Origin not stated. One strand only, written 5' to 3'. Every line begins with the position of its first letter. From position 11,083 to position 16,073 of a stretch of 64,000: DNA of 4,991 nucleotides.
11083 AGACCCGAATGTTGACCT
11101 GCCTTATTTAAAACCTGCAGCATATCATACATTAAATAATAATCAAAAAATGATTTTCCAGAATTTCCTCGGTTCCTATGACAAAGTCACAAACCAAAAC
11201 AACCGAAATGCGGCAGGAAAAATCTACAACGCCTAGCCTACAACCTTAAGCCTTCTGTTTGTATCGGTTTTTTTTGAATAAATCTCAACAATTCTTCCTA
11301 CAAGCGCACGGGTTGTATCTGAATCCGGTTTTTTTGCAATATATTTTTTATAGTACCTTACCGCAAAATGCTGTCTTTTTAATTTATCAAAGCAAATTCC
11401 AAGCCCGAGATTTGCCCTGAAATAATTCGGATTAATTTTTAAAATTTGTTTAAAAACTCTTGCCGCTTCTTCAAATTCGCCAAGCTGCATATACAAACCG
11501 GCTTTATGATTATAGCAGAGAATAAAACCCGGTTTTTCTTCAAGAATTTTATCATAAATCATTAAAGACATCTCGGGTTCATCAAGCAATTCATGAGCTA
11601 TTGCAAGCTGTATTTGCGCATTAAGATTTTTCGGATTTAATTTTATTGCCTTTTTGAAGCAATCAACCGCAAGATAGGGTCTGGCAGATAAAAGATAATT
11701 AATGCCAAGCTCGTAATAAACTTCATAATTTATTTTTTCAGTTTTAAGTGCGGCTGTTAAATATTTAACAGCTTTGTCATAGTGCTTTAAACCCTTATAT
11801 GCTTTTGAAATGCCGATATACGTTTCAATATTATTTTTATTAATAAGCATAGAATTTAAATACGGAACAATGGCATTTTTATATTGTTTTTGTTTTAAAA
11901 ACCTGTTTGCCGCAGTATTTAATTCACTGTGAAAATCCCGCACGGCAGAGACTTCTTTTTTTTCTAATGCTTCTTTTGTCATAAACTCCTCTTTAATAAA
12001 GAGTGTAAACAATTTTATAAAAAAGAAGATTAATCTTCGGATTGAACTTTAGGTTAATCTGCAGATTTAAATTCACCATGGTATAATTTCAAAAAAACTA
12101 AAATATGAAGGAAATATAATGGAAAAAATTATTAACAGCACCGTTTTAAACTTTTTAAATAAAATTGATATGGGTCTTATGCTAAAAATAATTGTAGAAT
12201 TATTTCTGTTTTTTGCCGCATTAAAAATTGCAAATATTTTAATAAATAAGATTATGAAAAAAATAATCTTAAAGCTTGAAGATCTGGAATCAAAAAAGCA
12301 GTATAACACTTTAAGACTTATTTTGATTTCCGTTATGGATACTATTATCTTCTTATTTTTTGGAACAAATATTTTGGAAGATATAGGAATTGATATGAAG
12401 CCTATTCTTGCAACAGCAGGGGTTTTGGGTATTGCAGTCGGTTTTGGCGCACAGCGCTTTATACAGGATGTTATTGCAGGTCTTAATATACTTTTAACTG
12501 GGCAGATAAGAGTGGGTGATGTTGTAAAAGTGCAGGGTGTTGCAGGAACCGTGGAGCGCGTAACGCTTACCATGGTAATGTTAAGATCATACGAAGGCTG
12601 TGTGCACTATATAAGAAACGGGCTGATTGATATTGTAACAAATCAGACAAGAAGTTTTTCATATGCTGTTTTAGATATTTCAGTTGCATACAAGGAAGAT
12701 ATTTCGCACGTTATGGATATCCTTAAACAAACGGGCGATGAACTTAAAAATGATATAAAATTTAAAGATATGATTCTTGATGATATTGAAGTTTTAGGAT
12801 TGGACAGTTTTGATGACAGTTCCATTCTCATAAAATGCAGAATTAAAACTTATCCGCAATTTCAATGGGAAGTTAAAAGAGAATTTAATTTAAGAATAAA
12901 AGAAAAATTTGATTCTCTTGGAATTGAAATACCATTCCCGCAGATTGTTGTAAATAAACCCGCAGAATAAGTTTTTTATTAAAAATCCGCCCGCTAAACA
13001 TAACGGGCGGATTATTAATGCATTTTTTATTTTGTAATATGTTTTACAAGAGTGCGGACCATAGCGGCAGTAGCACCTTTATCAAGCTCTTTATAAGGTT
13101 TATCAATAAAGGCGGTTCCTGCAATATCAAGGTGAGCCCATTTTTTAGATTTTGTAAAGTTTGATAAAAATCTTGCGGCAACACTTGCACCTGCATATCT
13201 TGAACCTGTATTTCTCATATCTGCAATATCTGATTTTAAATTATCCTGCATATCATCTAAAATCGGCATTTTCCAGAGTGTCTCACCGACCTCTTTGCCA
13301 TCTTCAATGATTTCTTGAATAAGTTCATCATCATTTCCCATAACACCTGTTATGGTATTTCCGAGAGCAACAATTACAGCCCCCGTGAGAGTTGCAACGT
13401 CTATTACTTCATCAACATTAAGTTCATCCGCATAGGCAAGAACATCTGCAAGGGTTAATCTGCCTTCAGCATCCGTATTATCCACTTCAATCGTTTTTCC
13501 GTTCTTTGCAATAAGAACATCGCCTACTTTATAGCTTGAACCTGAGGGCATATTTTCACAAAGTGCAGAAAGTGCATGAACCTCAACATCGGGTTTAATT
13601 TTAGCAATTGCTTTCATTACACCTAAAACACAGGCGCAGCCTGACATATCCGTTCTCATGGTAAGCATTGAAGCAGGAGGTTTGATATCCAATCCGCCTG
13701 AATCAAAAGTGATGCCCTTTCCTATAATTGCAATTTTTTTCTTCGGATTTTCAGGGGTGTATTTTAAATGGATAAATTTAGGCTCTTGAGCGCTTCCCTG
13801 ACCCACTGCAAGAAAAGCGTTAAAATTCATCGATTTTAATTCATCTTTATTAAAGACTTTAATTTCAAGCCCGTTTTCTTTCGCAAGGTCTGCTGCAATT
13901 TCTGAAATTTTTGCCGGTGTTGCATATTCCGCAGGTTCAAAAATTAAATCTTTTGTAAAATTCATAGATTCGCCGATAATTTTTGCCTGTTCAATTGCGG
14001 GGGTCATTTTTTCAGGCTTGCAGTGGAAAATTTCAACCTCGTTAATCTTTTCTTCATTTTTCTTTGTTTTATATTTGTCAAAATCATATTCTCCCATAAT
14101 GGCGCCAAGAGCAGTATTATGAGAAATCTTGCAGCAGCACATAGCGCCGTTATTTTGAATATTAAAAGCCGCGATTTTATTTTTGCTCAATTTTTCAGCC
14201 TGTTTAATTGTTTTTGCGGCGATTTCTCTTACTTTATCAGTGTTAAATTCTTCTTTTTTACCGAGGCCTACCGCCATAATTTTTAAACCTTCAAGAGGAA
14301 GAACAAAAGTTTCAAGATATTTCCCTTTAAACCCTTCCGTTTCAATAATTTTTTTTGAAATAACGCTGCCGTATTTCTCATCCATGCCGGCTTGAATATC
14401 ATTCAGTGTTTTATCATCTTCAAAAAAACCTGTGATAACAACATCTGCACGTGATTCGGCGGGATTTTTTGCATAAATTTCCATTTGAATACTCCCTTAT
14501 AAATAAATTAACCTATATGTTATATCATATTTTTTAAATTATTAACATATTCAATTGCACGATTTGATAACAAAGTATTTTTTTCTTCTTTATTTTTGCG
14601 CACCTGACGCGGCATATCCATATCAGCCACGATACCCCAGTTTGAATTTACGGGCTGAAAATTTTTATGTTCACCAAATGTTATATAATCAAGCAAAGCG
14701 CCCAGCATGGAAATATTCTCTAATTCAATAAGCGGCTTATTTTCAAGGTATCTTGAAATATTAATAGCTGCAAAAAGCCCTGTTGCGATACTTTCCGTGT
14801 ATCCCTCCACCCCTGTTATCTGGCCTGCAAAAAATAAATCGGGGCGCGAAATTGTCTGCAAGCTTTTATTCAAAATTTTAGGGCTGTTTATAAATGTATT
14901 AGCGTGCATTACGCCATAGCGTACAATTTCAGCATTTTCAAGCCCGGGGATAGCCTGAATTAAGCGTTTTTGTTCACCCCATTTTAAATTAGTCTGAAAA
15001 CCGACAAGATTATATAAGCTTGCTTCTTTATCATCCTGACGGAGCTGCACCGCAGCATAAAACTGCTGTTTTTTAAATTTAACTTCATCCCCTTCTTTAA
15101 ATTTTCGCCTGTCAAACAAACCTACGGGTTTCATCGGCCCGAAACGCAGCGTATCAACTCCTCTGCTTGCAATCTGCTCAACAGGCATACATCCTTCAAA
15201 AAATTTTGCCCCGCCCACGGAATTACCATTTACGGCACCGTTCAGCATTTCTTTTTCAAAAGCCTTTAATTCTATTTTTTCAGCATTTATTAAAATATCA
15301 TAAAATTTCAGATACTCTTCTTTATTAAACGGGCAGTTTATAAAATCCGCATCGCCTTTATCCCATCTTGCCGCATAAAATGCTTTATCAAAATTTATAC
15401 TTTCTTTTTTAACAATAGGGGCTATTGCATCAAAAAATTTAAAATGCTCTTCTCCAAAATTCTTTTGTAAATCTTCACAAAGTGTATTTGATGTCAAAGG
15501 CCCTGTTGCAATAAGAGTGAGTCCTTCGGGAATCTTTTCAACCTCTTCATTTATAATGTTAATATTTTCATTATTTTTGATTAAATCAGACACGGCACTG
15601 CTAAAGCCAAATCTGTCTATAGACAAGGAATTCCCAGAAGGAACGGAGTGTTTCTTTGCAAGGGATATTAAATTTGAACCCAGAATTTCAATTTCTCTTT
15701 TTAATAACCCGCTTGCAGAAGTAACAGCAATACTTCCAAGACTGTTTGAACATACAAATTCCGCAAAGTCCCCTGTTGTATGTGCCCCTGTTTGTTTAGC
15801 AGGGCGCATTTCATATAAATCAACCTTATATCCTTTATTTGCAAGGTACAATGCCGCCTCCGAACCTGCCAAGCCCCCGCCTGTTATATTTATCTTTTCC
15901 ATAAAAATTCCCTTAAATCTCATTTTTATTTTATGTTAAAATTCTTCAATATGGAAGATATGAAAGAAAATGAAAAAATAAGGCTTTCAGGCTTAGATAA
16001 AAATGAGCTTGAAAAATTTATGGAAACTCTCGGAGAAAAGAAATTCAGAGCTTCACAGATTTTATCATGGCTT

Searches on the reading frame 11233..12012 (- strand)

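Call 36: search_protein_families(library=pfam, proteins=[window:11233-12012:-], max_evalue=0.00001)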
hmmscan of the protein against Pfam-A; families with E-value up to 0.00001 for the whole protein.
window:11233-12012:- (259 aa): 15 families
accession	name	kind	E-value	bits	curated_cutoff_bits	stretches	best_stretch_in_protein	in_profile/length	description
PF07719.23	TPR_2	-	7e-21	73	27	1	166-197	3-34/34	Tetratricopeptide repeat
PF00515.34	TPR_1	-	2.8e-20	71.7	27.8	1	166-197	3-34/34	Tetratricopeptide repeat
PF14559.12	TPR_19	-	2.8e-17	63.3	25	0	175-232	2-59/68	Tetratricopeptide repeat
PF13181.12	TPR_8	-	2.3e-16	58.9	25.7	0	167-197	4-34/34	Tetratricopeptide repeat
PF13428.12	TPR_14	-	1.9e-15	56.2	23.5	0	171-205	8-42/44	Tetratricopeptide repeat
PF13414.12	TPR_11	-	4.8e-15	55.4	26.8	0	174-206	4-36/42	TPR repeat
PF13431.12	TPR_17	-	4.7e-13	48.7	24.4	0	118-148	1-31/34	Tetratricopeptide repeat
PF13432.12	TPR_16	-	7.6e-13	49.1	32.7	1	173-231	6-64/65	Tetratricopeptide repeat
PF13424.12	TPR_12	-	2.2e-12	47.4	30.1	0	167-226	6-73/77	Tetratricopeptide repeat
PF13174.12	TPR_6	-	1.9e-09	38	26.3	0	173-196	9-32/33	Tetratricopeptide repeat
PF13176.12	TPR_7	-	2.2e-08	34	27.9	0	171-193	6-28/36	Tetratricopeptide repeat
PF24575.1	TPR_Slam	-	1.6e-07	32.1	35.2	0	120-205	5-88/104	Surface lipoprotein assembly modifier, N-terminal TPR repeats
PF25063.1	ARM_TT21_C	-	2.7e-07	31.1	35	0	37-143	32-135/209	Tetratricopeptide repeat protein 21 C-terminal ARM domain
PF13371.12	TPR_9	-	1.7e-06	28.4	35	0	173-236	4-67/73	Tetratricopeptide repeat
PF23914.1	TPR_CcmH_CycH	-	8.5e-06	26.1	42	0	92-195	46-152/158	Cytochrome c-type biogenesis protein H TPR domain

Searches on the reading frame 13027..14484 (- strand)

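Call 36: search_protein_families(library=pfam, proteins=[window:13027-14484:-], max_evalue=0.00001)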
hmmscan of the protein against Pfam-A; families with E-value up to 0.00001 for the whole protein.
window:13027-14484:- (485 aa): 2 families
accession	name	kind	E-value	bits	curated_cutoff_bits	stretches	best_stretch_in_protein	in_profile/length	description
PF00883.26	Peptidase_M17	-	8.1e-119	396.9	25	1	175-480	1-310/310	Cytosol aminopeptidase family, catalytic domain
PF02789.23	Peptidase_M17_N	-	3.4e-16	59.8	23.4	1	19-142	3-129/129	Cytosol aminopeptidase family, N-terminal domain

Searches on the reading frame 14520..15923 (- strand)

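Call 36: search_protein_families(library=pfam, proteins=[window:14520-15923:-], max_evalue=0.00001)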
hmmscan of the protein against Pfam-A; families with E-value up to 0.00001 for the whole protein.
window:14520-15923:- (467 aa): 1 family
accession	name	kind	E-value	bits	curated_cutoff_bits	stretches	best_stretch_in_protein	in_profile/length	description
PF01134.28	GIDA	-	1.7e-92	311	22.1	1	11-396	2-390/391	Glucose inhibited division protein A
